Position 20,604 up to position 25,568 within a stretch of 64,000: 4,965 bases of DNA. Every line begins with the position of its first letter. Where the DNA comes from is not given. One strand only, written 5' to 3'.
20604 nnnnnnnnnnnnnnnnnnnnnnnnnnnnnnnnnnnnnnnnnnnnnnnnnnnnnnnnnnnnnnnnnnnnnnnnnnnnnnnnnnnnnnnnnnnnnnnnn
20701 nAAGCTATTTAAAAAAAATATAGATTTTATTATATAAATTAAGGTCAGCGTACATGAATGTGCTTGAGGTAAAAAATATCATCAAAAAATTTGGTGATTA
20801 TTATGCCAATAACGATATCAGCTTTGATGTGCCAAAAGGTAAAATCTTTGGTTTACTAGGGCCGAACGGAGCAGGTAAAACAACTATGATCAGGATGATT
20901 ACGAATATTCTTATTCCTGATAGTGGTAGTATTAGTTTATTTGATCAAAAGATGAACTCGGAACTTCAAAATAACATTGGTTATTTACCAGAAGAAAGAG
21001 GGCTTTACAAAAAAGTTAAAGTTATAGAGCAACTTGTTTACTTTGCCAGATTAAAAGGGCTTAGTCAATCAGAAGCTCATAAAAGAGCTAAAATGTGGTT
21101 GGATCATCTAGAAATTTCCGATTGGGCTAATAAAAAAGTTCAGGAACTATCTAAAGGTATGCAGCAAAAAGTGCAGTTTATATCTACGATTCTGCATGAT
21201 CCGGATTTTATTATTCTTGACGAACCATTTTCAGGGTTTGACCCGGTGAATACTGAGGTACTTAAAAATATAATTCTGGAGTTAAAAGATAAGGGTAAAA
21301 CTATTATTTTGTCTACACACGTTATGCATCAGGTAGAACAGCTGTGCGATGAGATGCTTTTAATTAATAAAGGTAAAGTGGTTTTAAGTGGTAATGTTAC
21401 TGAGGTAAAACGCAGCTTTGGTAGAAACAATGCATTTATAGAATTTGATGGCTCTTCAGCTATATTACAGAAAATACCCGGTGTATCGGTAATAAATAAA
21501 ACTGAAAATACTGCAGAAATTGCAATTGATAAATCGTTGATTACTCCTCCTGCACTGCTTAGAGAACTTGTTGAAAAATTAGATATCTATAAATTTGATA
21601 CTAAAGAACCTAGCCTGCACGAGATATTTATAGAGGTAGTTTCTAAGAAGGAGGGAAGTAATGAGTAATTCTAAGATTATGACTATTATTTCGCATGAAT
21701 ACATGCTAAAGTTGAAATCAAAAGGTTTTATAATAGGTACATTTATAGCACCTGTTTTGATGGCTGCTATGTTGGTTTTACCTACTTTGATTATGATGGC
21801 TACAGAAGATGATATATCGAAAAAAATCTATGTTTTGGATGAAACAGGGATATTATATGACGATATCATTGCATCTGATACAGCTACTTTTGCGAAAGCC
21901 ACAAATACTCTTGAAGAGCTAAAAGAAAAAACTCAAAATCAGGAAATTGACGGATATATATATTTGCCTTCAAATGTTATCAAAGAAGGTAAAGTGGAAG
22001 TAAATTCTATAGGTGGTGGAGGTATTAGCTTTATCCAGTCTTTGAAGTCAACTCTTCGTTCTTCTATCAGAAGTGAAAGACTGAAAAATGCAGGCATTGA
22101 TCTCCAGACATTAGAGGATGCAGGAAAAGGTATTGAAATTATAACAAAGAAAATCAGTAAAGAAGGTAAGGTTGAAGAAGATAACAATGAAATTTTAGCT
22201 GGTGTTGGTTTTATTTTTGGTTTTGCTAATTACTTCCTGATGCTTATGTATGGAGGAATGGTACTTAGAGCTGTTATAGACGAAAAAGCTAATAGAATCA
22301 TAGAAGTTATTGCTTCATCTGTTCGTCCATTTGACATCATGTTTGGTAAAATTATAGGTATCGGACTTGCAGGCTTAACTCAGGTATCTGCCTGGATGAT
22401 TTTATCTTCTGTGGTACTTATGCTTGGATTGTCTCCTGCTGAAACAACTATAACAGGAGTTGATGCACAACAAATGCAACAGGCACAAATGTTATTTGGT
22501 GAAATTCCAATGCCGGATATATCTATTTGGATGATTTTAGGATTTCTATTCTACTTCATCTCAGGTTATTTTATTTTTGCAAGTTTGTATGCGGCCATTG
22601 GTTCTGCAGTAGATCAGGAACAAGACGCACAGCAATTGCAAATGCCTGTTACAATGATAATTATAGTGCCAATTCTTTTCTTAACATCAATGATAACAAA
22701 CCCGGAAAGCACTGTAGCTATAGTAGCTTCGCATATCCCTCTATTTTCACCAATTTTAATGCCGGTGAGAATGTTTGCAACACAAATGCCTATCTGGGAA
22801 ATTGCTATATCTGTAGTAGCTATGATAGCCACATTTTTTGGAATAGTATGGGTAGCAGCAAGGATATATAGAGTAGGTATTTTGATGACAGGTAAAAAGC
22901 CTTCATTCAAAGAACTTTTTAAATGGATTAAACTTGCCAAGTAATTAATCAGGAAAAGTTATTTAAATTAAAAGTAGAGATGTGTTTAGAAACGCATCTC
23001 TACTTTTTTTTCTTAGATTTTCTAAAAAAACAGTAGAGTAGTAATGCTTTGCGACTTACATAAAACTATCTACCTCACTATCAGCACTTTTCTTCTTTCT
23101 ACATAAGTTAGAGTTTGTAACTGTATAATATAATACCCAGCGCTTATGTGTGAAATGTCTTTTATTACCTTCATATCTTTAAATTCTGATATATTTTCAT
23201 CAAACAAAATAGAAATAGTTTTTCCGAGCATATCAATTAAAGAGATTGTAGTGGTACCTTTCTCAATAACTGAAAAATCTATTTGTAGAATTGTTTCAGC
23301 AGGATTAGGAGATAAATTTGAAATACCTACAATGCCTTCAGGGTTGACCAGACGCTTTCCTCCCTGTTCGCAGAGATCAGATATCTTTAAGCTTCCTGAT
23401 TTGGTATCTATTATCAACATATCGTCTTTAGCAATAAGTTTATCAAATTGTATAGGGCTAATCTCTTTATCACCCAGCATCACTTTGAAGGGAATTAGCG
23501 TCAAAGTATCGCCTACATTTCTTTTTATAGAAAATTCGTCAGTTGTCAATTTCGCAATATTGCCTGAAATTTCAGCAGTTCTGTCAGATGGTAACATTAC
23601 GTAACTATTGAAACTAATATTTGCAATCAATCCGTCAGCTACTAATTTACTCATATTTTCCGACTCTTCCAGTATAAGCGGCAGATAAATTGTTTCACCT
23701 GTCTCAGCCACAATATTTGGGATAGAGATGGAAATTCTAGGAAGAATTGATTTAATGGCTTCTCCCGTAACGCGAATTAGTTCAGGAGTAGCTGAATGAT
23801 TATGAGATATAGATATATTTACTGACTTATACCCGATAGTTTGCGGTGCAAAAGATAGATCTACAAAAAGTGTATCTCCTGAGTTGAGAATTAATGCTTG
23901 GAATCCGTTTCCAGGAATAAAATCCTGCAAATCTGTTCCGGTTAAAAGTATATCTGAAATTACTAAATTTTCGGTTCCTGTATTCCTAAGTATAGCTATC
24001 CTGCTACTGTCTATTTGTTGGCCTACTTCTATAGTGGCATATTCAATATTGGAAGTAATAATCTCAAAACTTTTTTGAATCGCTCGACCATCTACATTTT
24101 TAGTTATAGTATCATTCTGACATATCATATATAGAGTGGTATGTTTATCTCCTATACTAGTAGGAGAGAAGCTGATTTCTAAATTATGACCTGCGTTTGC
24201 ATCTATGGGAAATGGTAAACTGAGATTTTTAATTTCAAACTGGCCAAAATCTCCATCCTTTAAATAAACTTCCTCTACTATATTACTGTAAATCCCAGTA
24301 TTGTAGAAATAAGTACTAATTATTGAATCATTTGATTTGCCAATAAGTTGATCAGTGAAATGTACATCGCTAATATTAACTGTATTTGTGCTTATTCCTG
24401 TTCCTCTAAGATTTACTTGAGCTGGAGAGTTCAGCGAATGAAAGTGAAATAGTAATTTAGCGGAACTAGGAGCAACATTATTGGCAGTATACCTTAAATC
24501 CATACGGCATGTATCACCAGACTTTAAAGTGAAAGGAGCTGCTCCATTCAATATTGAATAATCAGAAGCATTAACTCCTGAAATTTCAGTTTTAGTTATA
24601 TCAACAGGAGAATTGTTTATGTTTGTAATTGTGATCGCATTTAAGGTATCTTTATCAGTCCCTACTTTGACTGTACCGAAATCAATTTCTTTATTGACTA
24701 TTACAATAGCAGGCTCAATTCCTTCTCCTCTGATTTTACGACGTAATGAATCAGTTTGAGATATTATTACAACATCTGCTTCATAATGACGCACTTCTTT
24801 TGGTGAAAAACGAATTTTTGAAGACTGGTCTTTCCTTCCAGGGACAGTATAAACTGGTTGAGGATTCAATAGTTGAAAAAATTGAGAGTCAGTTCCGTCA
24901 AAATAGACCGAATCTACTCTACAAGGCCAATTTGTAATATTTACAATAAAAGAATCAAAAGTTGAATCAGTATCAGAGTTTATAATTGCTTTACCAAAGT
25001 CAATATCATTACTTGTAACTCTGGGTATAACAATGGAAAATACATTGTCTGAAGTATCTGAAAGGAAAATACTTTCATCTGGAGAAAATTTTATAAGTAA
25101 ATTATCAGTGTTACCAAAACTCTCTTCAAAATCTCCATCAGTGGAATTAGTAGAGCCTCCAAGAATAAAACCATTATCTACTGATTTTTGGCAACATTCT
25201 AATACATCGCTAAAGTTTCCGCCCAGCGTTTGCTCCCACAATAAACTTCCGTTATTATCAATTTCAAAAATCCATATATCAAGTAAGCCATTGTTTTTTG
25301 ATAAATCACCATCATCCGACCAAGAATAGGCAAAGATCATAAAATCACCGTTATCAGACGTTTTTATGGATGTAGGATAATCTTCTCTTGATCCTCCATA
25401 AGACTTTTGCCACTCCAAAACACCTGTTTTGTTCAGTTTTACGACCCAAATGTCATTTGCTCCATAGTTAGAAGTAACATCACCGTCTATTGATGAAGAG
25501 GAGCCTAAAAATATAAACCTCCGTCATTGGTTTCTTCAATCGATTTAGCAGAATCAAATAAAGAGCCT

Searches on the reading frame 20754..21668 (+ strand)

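Call 40: search_protein_families(library=pfam, proteins=[window:20754-21668:+], max_evalue=0.00001)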
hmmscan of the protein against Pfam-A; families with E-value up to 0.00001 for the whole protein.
window:20754-21668:+ (304 aa): 3 families
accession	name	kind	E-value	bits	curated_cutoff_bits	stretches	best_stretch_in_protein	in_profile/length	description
PF00005.33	ABC_tran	-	6.3e-31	108.2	25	1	20-159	2-136/137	ABC transporter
PF13732.12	DrrA1-3_C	-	1.3e-19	71.1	27.4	1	213-296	1-81/81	ATP-binding protein DrrA1-3-like, C-terminal domain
PF13304.12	AAA_21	-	2.6e-11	44.6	27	1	130-189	236-298/304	AAA domain, putative AbiEii toxin, Type IV TA system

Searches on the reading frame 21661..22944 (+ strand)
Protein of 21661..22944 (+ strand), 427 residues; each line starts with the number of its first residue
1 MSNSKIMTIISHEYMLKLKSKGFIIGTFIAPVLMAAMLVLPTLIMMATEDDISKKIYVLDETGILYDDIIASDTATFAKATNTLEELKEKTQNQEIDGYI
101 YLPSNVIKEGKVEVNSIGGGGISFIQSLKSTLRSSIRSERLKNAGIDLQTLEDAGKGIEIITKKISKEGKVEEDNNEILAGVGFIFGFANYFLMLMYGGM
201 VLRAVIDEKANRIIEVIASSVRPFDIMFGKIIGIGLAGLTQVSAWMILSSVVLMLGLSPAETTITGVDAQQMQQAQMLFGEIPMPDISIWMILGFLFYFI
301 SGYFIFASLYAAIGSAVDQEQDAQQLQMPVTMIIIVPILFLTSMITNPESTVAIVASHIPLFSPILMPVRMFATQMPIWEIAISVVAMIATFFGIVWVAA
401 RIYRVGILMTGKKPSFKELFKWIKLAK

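Call 40: search_protein_families(library=pfam, proteins=[window:21661-22944:+], max_evalue=0.00001)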
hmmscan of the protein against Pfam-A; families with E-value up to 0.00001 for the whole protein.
window:21661-22944:+ (427 aa): 1 family
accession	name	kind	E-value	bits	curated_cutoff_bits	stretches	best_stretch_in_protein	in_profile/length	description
PF12698.13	ABC2_membrane_3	-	2e-49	169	31.6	1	21-400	1-346/347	ABC-2 family transporter protein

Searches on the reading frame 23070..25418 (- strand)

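Call 40: search_protein_families(library=pfam, proteins=[window:23070-25418:-], max_evalue=0.00001)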
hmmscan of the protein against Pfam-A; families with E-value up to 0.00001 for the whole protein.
window:23070-25418:- (782 aa): 4 families
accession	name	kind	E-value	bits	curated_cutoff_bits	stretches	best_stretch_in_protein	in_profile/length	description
PF22544.2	HYDIN_VesB_CFA65-like_Ig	-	2.4e-13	50.6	25.5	0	241-339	5-99/100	HYDIN/CFA65/VesB-like, Ig-like domain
PF22073.2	Cep192_D4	-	3.1e-12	47.1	35.5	0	239-341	5-111/112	Cep192 domain 4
PF18962.6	Por_Secre_tail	-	1.3e-08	35.4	27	1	704-780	3-75/75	Secretion system C-terminal sorting domain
PF15780.11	ASH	-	7.2e-06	26.5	27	0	244-312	13-76/98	Abnormal spindle-like microcephaly-assoc'd, ASPM-SPD-2-Hydin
